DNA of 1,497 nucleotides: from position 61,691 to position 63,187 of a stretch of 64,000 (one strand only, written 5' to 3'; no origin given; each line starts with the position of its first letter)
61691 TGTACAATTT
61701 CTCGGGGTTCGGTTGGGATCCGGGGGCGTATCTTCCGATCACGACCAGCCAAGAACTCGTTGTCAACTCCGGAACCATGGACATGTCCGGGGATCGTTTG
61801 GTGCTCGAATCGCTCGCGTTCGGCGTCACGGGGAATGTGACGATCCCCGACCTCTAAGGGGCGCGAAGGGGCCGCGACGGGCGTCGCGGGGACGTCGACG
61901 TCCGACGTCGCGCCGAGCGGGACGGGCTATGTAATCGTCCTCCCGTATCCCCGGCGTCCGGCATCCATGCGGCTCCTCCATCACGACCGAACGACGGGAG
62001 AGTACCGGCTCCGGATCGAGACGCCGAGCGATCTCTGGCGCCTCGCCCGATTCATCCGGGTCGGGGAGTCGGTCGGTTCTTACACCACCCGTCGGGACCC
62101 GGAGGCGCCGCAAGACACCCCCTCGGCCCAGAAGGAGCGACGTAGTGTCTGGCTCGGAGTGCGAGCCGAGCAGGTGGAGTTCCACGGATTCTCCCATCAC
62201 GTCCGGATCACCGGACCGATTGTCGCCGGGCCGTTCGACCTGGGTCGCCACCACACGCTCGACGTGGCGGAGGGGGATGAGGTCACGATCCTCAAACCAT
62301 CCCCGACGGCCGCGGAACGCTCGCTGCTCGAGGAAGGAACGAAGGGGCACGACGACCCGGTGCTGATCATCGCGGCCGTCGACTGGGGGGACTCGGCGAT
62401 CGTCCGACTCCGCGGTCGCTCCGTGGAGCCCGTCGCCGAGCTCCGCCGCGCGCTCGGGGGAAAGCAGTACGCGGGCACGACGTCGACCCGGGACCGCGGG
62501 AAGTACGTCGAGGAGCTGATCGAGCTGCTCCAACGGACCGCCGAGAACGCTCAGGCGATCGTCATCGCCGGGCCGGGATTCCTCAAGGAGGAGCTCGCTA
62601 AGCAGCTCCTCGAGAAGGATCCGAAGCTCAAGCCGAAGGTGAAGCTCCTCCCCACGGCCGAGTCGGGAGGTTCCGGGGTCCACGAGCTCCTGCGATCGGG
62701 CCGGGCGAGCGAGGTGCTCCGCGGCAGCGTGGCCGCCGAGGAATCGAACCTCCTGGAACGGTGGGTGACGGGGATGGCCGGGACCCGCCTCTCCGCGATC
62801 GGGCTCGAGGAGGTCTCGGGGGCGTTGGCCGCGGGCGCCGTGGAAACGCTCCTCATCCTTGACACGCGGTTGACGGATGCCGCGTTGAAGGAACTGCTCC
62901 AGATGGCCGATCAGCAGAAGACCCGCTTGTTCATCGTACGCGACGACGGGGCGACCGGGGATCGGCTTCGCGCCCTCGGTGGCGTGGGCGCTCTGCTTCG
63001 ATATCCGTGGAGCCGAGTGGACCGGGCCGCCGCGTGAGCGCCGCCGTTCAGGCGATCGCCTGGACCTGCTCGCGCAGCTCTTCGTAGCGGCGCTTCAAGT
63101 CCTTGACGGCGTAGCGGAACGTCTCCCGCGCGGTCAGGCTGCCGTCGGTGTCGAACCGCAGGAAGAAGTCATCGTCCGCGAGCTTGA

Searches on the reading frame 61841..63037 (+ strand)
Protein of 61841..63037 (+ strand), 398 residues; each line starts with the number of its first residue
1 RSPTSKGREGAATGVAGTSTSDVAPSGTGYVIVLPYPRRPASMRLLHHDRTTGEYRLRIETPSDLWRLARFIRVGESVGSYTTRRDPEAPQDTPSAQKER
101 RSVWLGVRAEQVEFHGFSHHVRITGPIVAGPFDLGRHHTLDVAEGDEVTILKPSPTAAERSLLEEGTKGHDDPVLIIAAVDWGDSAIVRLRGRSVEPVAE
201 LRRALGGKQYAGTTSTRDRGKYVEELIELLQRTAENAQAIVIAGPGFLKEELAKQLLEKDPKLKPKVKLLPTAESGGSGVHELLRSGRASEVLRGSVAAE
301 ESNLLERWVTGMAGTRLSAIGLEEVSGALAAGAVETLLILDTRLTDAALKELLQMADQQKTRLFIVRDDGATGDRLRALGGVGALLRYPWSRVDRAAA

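Call 51: search_protein_families(library=pfam, proteins=[window:61841-63037:+], max_evalue=0.001)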
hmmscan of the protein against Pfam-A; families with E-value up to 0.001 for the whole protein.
window:61841-63037:+ (398 aa): 3 families
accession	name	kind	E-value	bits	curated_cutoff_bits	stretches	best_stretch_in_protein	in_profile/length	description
PF03463.20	eRF1_1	-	1.8e-18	67.1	23.8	1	43-156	1-112/123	eRF1 domain 1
PF03465.20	eRF1_3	-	1.3e-13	51.7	25.8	1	299-389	2-105/106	eRF1 domain 3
PF03464.20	eRF1_2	-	3.2e-09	37.6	27.1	1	180-292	7-130/133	eRF1 domain 2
